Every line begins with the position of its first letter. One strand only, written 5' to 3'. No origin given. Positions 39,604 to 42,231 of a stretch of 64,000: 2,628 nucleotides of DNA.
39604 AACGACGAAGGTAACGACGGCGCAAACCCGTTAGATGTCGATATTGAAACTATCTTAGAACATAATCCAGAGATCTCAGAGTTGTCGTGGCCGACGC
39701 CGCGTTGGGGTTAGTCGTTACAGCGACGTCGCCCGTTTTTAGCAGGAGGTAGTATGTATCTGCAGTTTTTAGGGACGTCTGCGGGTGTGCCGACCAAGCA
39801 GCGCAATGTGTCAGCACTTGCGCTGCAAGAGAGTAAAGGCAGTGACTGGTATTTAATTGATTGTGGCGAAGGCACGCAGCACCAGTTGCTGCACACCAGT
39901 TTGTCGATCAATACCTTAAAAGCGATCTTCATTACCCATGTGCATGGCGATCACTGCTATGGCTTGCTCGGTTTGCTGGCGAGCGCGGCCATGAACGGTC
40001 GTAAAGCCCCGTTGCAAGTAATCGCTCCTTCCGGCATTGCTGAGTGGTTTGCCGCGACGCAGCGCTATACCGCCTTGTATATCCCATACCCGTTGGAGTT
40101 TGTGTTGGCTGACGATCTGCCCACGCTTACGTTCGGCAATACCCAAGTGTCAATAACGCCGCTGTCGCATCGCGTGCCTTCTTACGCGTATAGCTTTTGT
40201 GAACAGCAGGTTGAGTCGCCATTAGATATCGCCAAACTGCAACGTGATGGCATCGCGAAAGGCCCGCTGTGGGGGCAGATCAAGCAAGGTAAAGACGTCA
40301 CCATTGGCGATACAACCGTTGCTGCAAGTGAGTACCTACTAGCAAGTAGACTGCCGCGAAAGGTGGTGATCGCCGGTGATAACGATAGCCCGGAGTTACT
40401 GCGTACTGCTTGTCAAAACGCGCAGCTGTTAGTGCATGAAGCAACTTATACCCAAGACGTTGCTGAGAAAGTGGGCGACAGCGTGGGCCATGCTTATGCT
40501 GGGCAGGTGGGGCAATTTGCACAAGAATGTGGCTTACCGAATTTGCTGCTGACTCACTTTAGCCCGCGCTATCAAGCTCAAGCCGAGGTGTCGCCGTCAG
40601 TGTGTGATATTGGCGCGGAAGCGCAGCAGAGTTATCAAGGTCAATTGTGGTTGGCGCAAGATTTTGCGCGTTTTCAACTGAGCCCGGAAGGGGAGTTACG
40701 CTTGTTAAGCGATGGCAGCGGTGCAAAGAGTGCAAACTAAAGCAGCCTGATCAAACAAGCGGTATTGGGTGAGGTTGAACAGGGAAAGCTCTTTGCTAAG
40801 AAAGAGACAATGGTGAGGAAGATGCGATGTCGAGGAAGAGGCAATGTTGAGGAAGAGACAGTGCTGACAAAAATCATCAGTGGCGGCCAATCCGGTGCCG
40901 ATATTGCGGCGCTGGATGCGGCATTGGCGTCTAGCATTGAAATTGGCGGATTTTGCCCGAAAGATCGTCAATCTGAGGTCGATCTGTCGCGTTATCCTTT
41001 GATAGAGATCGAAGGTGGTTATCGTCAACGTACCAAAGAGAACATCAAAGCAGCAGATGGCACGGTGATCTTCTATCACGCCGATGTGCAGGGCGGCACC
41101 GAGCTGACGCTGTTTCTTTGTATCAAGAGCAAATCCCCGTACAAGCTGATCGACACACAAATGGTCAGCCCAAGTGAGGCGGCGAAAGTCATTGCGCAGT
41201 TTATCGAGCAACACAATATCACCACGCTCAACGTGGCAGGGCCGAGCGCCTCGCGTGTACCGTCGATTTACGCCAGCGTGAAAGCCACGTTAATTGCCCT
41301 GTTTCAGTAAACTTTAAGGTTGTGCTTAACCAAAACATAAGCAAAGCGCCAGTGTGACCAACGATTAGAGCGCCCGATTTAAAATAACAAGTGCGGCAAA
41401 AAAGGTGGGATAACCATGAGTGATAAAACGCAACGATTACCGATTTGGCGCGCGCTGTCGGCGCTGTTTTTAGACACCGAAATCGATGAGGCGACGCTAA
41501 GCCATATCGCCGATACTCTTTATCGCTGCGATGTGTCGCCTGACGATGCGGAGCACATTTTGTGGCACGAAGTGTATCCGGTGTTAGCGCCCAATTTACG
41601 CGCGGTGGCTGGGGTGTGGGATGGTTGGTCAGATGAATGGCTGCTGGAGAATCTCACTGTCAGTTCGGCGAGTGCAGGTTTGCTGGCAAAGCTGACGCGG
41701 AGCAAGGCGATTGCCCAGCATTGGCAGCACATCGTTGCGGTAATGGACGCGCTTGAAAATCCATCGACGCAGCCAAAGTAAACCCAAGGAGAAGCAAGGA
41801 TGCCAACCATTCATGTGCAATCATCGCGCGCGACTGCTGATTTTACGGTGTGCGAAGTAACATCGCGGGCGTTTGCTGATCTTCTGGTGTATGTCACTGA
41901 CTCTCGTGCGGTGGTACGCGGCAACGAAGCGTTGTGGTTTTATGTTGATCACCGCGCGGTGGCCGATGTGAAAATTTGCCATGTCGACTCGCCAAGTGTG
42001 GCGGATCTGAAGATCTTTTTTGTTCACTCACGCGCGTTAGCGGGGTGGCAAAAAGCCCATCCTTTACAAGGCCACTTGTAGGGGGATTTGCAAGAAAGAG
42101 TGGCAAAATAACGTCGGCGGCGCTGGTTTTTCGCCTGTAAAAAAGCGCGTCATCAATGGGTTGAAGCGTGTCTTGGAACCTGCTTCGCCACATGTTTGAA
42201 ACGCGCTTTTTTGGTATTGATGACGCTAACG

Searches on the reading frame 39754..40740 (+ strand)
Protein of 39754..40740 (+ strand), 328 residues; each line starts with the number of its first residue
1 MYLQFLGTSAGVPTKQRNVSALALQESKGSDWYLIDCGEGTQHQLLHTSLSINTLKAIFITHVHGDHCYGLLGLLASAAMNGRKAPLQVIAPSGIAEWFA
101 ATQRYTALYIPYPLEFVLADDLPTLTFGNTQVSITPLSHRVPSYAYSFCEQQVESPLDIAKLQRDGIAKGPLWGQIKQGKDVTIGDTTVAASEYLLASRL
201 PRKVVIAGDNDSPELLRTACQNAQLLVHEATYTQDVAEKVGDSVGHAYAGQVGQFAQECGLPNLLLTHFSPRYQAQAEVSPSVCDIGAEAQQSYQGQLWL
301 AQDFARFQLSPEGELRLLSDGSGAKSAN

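Call 3: search_protein_families(library=pfam, proteins=[window:39754-40740:+], max_evalue=0.1)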
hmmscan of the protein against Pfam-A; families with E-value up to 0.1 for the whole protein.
window:39754-40740:+ (328 aa): 5 families
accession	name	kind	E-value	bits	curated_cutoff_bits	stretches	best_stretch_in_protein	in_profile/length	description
PF12706.13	Lactamase_B_2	-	8.6e-15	55.3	27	1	32-143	2-116/200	Beta-lactamase superfamily domain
PF00753.33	Lactamase_B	-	2.3e-10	41.2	22.7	1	19-137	6-129/196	Metallo-beta-lactamase superfamily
PF13691.12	Lactamase_B_4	-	1.3e-05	25.2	27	1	20-66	13-59/63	tRNase Z endonuclease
PF23023.1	Anti-Pycsar_Apyc1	-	0.00033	20.6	50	1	3-71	5-70/250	Anti-Pycsar protein Apyc1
PF02112.21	PDEase_II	-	0.0065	16.1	23.7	1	43-81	71-107/340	cAMP phosphodiesterases class-II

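Call 4: search_protein_families(library=padloc, proteins=[window:39754-40740:+], max_evalue=0.1)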
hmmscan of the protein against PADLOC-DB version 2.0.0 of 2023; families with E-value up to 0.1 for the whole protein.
window:39754-40740:+ (328 aa): 1 family
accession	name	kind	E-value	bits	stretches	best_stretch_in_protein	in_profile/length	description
PDLC03854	LmuA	-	0.018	12.2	1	28-78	24-80/345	-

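Call 5: search_protein_families(library=ncbifam, proteins=[window:39754-40740:+], max_evalue=0.1)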
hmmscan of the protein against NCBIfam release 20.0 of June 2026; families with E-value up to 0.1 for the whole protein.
window:39754-40740:+ (328 aa): 18 families
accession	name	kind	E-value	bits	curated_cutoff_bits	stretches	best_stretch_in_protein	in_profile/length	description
TIGR02651.1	RNase_Z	equivalog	4.8e-76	255.7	292.95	1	3-278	2-277/302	ribonuclease Z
NF000801.0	PRK00055.1-3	equivalog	4.9e-71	239.3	252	1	2-310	3-304/307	ribonuclease Z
NF000800.0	PRK00055.1-1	equivalog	6.6e-67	225.7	398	1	1-307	1-303/305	ribonuclease Z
TIGR02649.1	true_RNase_BN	exception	2.6e-56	190.9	563.7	1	3-276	2-277/304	ribonuclease BN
NF000805.0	PRK00055.2-3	equivalog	1.5e-44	152.5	416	1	5-310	8-301/307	ribonuclease Z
NF000804.0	PRK00055.2-1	equivalog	2.1e-28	99.3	402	1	3-282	6-280/306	ribonuclease Z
NF041257.1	GntH_guanitoxin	equivalog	4.4e-18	65.3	333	1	2-96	14-110/374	guanitoxin biosynthesis MBL fold metallo-hydrolase GntH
NF002558.0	PRK02126.1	subfamily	4.9e-17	61.9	315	2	214-278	259-322/345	ribonuclease Z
NF000806.0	PRK00055.2-4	equivalog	8.7e-15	54.7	363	1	4-112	5-114/280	ribonuclease Z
NF041851.1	cyc_nuc_deg_phdiest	equivalog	1.3e-12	47.6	400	2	203-303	157-247/253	cyclic nucleotide-degrading phosphodiesterase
TIGR02650.1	RNase_Z_T_toga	equivalog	7.7e-07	28.6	507.05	1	33-95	21-82/277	ribonuclease Z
NF002553.0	PRK02113.1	equivalog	0.00016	21.2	386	1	30-136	44-146/252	MBL fold metallo-hydrolase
NF047979.1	lactonase_AidB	equivalog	0.00025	20.4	360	1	33-73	63-112/271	AidB family quorum-quenching N-acyl homoserine lactonase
NF038231.1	MBL_Geo_Pelo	equivalog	0.0011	18.6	360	1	23-87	37-98/250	GPMC system MBL fold metallohydrolase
TIGR03413.1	GSH_gloB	equivalog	0.0022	17.4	200.8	1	24-78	15-67/248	hydroxyacylglutathione hydrolase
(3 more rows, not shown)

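Call 8: find_encoding_contigs(protein=window:39754-40740:+, flank=10000, max_places=6)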
Protein window:39754-40740:+ (328 aa): no gene with exactly this product is on record in the collection.

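Call 10: find_related_loci(query=window:39754-40740:+, collection=genome_contigs, flank=10000)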
Query window:39754-40740:+ (328 aa) in genome_contigs; peptide patterns used: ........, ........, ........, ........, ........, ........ (x = any residue, [..] = any of these).
599 stretches matched a pattern (row limit reached: there are more); 587 encode a relative of the query (tblastn E <= 1e-3); the best 80 are kept; 79 distinct loci.
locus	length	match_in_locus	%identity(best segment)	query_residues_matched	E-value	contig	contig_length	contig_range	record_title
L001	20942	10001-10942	60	1-315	5e-130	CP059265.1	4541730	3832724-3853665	MAG: Candidatus Thiothrix singaporensis isolate SSD2 chromosome, complete genome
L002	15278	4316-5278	60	1-322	8e-128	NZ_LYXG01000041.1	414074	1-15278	Halomonas sp. G11 scaffold6, whole genome shotgun sequence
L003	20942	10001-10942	61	1-315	3e-128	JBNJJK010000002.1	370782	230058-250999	MAG: Pseudomonadota bacterium isolate BSe17 2, whole genome shotgun sequence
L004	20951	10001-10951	60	1-318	3e-127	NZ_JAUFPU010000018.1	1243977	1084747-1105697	Chitinimonas viridis strain CECT 7703 velvet_auto_105_18, whole genome shotgun sequence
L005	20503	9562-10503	60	1-315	2e-127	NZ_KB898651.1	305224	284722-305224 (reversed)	Vreelandella zhanjiangensis DSM 21076 D467DRAFT_scaffold00006.6, whole genome shotgun sequence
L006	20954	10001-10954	60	1-319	2e-127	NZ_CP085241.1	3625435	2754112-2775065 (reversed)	Vreelandella venusta strain ABH-602 chromosome, complete genome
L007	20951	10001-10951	60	1-318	3e-127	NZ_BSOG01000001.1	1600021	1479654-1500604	Chitinimonas prasina strain NBRC 110044 sequence01, whole genome shotgun sequence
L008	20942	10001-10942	61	1-315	2e-127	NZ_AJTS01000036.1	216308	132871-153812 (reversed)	Vreelandella stevensii S18214 Contig36, whole genome shotgun sequence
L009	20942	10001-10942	59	1-315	2e-126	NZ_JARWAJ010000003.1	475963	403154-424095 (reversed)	Vreelandella janggokensis strain DSM 18043 contig00003, whole genome shotgun sequence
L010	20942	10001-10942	60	1-315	2e-126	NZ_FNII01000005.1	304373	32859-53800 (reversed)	Vreelandella arcis strain CGMCC 1.6494, whole genome shotgun sequence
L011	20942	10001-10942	60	1-315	2e-126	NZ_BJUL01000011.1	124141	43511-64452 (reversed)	Vreelandella venusta strain NBRC 102221 sequence11, whole genome shotgun sequence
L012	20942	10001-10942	60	1-315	2e-126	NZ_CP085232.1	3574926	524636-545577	Vreelandella aquamarina strain ADH-27 chromosome, complete genome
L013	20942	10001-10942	60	1-315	2e-126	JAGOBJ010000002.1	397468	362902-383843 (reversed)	MAG: Halomonas sp. isolate Go_Leine_bin_112 Go_Leine_5_length_397468_cov_14.995140, whole genome shotgun sequence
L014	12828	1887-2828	59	1-315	2e-125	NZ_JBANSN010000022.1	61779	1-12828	Vreelandella arctica strain R06ZXJ2 NODE_22_length_61779_cov_48.678128, whole genome shotgun sequence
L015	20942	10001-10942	60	1-315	1e-125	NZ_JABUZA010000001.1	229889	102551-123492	Halomonas colorata strain FME66 NODE_1_length_229889_cov_232.783, whole genome shotgun sequence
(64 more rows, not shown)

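Call 42: search_protein_families(library=pfam, proteins=[L087:2496-3995:+, L083:2229-4004:+, L088:1-1599:+, L087:4835-5563:+, L087:4255-4668:+, L087:5872-6315:+, L086:2083-2418:+], max_evalue=0.1)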
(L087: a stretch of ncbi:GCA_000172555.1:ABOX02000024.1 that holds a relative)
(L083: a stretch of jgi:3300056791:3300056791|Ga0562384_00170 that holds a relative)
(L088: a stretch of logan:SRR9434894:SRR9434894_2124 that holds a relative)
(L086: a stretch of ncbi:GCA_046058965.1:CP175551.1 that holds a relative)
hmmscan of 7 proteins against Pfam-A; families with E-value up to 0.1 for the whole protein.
L087:2496-3995:+ (499 aa): 0 families

L083:2229-4004:+ (591 aa): 2 families
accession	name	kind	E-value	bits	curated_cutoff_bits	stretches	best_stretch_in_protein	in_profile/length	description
PF05593.20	RHS_repeat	-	0.0018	19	22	1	90-120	1-31/38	RHS Repeat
PF23389.1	Beta-prop_WDR19_1st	-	0.021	14.3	27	1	73-127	8-62/325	WDR19 first beta-propeller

L088:1-1599:+ (532 aa): 0 families

L087:4835-5563:+ (242 aa): 4 families
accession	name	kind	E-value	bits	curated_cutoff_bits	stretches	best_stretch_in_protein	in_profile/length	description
PF20212.3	DUF6572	-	5.3e-28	97.8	27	1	132-235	1-103/106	Family of unknown function (DUF6572)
PF14567.11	SUKH_5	-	1.7e-18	67.2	27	1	7-128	2-127/142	SMI1-KNR4 cell-wall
PF09346.15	SMI1_KNR4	-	2.7e-12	47.8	25.4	1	24-130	2-117/125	SMI1 / KNR4 family (SUKH-1)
PF14568.11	SUKH_6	-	2e-10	41.6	27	1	27-131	2-113/119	SMI1-KNR4 cell-wall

L087:4255-4668:+ (137 aa): 1 family
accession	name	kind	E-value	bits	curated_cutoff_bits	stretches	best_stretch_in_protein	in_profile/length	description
PF15601.11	Imm70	-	6.7e-24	84.5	26.7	1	18-135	9-130/131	Immunity protein 70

L087:5872-6315:+ (147 aa): 0 families

L086:2083-2418:+ (111 aa): 0 families

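Call 82: search_protein_families(library=pfam, proteins=[L143:2-4966:+, L134:2-2992:+, L168:2-2431:+, L103:1-2223:+, L104:2378-4378:+, L129:1-1896:+, L133:1-1977:+, L125:1-1704:+, L130:1-1737:+, L148:1960-3549:+], max_evalue=0.001)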
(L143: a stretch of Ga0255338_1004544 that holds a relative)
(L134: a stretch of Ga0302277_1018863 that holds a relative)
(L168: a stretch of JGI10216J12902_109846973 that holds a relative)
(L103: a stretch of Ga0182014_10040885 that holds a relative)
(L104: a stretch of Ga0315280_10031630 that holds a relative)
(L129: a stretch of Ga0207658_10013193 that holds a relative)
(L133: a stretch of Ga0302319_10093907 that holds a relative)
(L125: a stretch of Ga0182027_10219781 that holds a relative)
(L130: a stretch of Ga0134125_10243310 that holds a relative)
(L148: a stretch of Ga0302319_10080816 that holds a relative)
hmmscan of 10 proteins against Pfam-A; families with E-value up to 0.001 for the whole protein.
L143:2-4966:+ (1655 aa): 1 family
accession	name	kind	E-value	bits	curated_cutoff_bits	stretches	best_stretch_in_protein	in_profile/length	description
PF05593.20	RHS_repeat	-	7.1e-15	55.4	22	1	489-523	4-37/38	RHS Repeat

L134:2-2992:+ (997 aa): 1 family
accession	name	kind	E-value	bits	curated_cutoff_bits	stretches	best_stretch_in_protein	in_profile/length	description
PF05593.20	RHS_repeat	-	1.9e-05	25.4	22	1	19-47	1-29/38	RHS Repeat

L168:2-2431:+ (810 aa): 1 family
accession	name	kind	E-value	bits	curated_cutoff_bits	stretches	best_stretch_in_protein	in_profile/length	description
PF05593.20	RHS_repeat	-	9.9e-18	64.5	22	0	124-157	1-34/38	RHS Repeat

L103:1-2223:+ (741 aa): 0 families

L104:2378-4378:+ (667 aa): 0 families

L129:1-1896:+ (632 aa): 1 family
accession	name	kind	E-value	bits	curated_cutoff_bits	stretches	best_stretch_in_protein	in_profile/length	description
PF05593.20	RHS_repeat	-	1.8e-07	31.8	22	0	135-167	3-33/38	RHS Repeat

L133:1-1977:+ (659 aa): 0 families

L125:1-1704:+ (568 aa): 0 families

L130:1-1737:+ (579 aa): 0 families

L148:1960-3549:+ (530 aa): 1 family
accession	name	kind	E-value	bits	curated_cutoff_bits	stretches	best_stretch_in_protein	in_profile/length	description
PF05593.20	RHS_repeat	-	8.4e-10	39.2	22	0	205-237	1-32/38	RHS Repeat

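Call 94: search_protein_families(library=pfam, proteins=[L239:3222-3893:+, L239:3890-4585:+, L239:5616-6125:-, L239:7339-10155:-, L169:1039-2079:+, L169:2480-3673:+, L169:4447-5004:+, L169:5563-6714:+, L169:7679-8680:+, L169:252-935:+], max_evalue=0.001)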
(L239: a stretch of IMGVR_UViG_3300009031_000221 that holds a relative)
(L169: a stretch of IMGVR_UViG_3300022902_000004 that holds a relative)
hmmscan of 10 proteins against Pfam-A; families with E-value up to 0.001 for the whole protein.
L239:3222-3893:+ (223 aa): 3 families
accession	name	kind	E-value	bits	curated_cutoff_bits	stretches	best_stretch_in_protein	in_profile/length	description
PF13392.12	HNH_3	-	0.00061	19.8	24.8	0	178-199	18-39/46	HNH endonuclease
PF01844.29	HNH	-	0.00085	19.9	21.4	0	178-206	13-43/47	HNH endonuclease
PF13384.12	HTH_23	-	0.0009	19.4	24.6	0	21-48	13-41/50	Homeodomain-like domain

L239:3890-4585:+ (231 aa): 0 families

L239:5616-6125:- (169 aa): 0 families

L239:7339-10155:- (938 aa): 0 families

L169:1039-2079:+ (346 aa): 1 family
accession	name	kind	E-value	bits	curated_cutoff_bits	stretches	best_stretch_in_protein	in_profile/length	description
PF09511.15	RNA_lig_T4_1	-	2.3e-15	57.5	28.3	1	49-220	2-210/227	RNA ligase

L169:2480-3673:+ (397 aa): 1 family
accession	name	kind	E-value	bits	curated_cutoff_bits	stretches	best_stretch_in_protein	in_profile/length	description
PF09511.15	RNA_lig_T4_1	-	5.8e-11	43.1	28.3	1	97-175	3-77/227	RNA ligase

L169:4447-5004:+ (185 aa): 1 family
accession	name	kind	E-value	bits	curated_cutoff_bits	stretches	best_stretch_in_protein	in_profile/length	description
PF12850.12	Metallophos_2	-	3.5e-06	27.5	27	1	8-138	7-126/154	Calcineurin-like phosphoesterase superfamily domain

L169:5563-6714:+ (383 aa): 1 family
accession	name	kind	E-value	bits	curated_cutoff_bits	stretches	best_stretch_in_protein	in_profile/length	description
PF10127.15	RlaP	-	2.3e-20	73.8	23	1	11-150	21-142/249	RNA repair pathway DNA polymerase beta family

L169:7679-8680:+ (333 aa): 1 family
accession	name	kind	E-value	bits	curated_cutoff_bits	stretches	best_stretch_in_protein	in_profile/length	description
PF04446.17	Thg1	-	3.7e-28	98.5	29.2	1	62-193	2-130/130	tRNAHis guanylyltransferase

L169:252-935:+ (227 aa): 0 families

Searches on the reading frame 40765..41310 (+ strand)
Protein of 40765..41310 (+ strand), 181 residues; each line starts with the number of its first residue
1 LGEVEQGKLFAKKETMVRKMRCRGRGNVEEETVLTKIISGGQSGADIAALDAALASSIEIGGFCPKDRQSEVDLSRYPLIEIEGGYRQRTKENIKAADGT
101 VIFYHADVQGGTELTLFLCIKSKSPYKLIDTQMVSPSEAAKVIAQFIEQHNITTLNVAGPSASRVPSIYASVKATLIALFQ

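Call 3: search_protein_families(library=pfam, proteins=[window:40765-41310:+], max_evalue=0.1)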
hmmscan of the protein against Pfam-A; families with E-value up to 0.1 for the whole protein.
window:40765-41310:+ (181 aa): 2 families
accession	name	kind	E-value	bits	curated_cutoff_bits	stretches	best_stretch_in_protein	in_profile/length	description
PF12694.12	cpYpsA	-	2.3e-39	134.9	26.2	1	37-178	1-143/145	Circularly permutated YpsA SLOG family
PF07461.18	NADase_NGA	-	0.011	15.8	30.5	1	80-143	127-190/200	NAD glycohydrolase catalytic domain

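Call 4: search_protein_families(library=padloc, proteins=[window:40765-41310:+], max_evalue=0.1)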
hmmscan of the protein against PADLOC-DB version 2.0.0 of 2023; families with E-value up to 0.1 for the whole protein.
window:40765-41310:+ (181 aa): 0 families

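Call 5: search_protein_families(library=ncbifam, proteins=[window:40765-41310:+], max_evalue=0.1)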
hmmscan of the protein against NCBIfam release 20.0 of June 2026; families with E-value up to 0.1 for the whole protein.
window:40765-41310:+ (181 aa): 0 families

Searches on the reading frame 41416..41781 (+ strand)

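Call 3: search_protein_families(library=pfam, proteins=[window:41416-41781:+], max_evalue=0.1)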
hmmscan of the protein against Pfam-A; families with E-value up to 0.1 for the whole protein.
window:41416-41781:+ (121 aa): 1 family
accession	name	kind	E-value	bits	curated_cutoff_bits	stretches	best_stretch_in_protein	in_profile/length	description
PF23296.1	DUF7079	-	3.9e-26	92.1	27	1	6-94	2-88/110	Domain of unknown function (DUF7079)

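Call 4: search_protein_families(library=padloc, proteins=[window:41416-41781:+], max_evalue=0.1)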
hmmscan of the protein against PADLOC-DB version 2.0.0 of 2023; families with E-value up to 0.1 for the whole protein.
window:41416-41781:+ (121 aa): 0 families

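Call 5: search_protein_families(library=ncbifam, proteins=[window:41416-41781:+], max_evalue=0.1)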
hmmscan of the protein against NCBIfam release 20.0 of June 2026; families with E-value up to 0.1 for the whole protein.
window:41416-41781:+ (121 aa): 0 families

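Call 42: search_protein_families(library=pfam, proteins=[L087:2496-3995:+, L083:2229-4004:+, L088:1-1599:+, L087:4835-5563:+, L087:4255-4668:+, L087:5872-6315:+, L086:2083-2418:+], max_evalue=0.1)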
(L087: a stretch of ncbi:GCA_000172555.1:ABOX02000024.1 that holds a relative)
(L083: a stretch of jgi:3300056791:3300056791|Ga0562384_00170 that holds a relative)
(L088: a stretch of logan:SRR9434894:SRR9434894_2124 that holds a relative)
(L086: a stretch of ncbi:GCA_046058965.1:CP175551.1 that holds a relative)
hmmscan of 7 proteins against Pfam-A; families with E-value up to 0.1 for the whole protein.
L087:2496-3995:+ (499 aa): 0 families

L083:2229-4004:+ (591 aa): 2 families
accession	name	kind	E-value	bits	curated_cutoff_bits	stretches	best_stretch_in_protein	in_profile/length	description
PF05593.20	RHS_repeat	-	0.0018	19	22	1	90-120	1-31/38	RHS Repeat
PF23389.1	Beta-prop_WDR19_1st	-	0.021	14.3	27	1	73-127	8-62/325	WDR19 first beta-propeller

L088:1-1599:+ (532 aa): 0 families

L087:4835-5563:+ (242 aa): 4 families
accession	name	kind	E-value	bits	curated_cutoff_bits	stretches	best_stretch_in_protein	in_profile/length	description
PF20212.3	DUF6572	-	5.3e-28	97.8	27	1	132-235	1-103/106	Family of unknown function (DUF6572)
PF14567.11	SUKH_5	-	1.7e-18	67.2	27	1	7-128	2-127/142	SMI1-KNR4 cell-wall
PF09346.15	SMI1_KNR4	-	2.7e-12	47.8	25.4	1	24-130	2-117/125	SMI1 / KNR4 family (SUKH-1)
PF14568.11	SUKH_6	-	2e-10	41.6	27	1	27-131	2-113/119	SMI1-KNR4 cell-wall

L087:4255-4668:+ (137 aa): 1 family
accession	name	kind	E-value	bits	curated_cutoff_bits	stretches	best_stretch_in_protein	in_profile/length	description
PF15601.11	Imm70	-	6.7e-24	84.5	26.7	1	18-135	9-130/131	Immunity protein 70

L087:5872-6315:+ (147 aa): 0 families

L086:2083-2418:+ (111 aa): 0 families

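Call 82: search_protein_families(library=pfam, proteins=[L143:2-4966:+, L134:2-2992:+, L168:2-2431:+, L103:1-2223:+, L104:2378-4378:+, L129:1-1896:+, L133:1-1977:+, L125:1-1704:+, L130:1-1737:+, L148:1960-3549:+], max_evalue=0.001)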
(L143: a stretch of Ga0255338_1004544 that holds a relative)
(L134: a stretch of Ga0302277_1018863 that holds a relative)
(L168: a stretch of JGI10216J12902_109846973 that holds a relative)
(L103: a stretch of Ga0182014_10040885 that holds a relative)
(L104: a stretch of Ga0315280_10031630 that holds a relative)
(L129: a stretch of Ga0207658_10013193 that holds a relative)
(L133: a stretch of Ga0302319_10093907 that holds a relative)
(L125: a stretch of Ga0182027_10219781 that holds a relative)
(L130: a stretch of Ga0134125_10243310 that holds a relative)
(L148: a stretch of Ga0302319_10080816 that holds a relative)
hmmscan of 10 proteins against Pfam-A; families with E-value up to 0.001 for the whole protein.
L143:2-4966:+ (1655 aa): 1 family
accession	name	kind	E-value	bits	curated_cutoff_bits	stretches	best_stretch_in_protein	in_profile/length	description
PF05593.20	RHS_repeat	-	7.1e-15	55.4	22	1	489-523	4-37/38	RHS Repeat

L134:2-2992:+ (997 aa): 1 family
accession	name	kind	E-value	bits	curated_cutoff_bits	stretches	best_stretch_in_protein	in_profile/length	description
PF05593.20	RHS_repeat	-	1.9e-05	25.4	22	1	19-47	1-29/38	RHS Repeat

L168:2-2431:+ (810 aa): 1 family
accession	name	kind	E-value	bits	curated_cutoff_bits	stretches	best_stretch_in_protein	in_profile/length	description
PF05593.20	RHS_repeat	-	9.9e-18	64.5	22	0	124-157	1-34/38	RHS Repeat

L103:1-2223:+ (741 aa): 0 families

L104:2378-4378:+ (667 aa): 0 families

L129:1-1896:+ (632 aa): 1 family
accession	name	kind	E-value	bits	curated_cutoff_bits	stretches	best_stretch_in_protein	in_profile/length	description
PF05593.20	RHS_repeat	-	1.8e-07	31.8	22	0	135-167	3-33/38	RHS Repeat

L133:1-1977:+ (659 aa): 0 families

L125:1-1704:+ (568 aa): 0 families

L130:1-1737:+ (579 aa): 0 families

L148:1960-3549:+ (530 aa): 1 family
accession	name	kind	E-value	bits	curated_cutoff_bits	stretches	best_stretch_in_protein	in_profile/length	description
PF05593.20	RHS_repeat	-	8.4e-10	39.2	22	0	205-237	1-32/38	RHS Repeat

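Call 94: search_protein_families(library=pfam, proteins=[L239:3222-3893:+, L239:3890-4585:+, L239:5616-6125:-, L239:7339-10155:-, L169:1039-2079:+, L169:2480-3673:+, L169:4447-5004:+, L169:5563-6714:+, L169:7679-8680:+, L169:252-935:+], max_evalue=0.001)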
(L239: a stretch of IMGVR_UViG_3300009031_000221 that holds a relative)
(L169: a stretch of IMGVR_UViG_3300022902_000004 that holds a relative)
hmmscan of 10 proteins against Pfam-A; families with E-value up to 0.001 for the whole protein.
L239:3222-3893:+ (223 aa): 3 families
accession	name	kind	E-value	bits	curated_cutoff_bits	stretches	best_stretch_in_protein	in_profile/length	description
PF13392.12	HNH_3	-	0.00061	19.8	24.8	0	178-199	18-39/46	HNH endonuclease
PF01844.29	HNH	-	0.00085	19.9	21.4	0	178-206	13-43/47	HNH endonuclease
PF13384.12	HTH_23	-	0.0009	19.4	24.6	0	21-48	13-41/50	Homeodomain-like domain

L239:3890-4585:+ (231 aa): 0 families

L239:5616-6125:- (169 aa): 0 families

L239:7339-10155:- (938 aa): 0 families

L169:1039-2079:+ (346 aa): 1 family
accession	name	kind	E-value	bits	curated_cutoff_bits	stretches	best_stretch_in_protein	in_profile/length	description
PF09511.15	RNA_lig_T4_1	-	2.3e-15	57.5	28.3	1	49-220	2-210/227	RNA ligase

L169:2480-3673:+ (397 aa): 1 family
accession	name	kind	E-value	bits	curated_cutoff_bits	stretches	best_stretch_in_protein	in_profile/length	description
PF09511.15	RNA_lig_T4_1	-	5.8e-11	43.1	28.3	1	97-175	3-77/227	RNA ligase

L169:4447-5004:+ (185 aa): 1 family
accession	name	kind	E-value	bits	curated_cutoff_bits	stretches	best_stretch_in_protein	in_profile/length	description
PF12850.12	Metallophos_2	-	3.5e-06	27.5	27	1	8-138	7-126/154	Calcineurin-like phosphoesterase superfamily domain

L169:5563-6714:+ (383 aa): 1 family
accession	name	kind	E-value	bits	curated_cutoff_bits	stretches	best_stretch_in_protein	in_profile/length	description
PF10127.15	RlaP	-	2.3e-20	73.8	23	1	11-150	21-142/249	RNA repair pathway DNA polymerase beta family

L169:7679-8680:+ (333 aa): 1 family
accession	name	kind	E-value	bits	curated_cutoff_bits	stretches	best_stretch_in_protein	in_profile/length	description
PF04446.17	Thg1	-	3.7e-28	98.5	29.2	1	62-193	2-130/130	tRNAHis guanylyltransferase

L169:252-935:+ (227 aa): 0 families

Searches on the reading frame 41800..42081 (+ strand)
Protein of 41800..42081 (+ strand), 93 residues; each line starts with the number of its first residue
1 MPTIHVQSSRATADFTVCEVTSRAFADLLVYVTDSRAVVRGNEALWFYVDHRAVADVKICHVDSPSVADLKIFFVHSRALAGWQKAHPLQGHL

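Call 11: search_protein_families(library=pfam, proteins=[window:41800-42081:+], max_evalue=0.01)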
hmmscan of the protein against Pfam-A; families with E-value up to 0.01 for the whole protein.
window:41800-42081:+ (93 aa): 1 family
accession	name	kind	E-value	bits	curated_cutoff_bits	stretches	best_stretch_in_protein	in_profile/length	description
PF19647.4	DUF6150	-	5.5e-15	55.6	27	1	3-85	10-91/98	Family of unknown function (DUF6150)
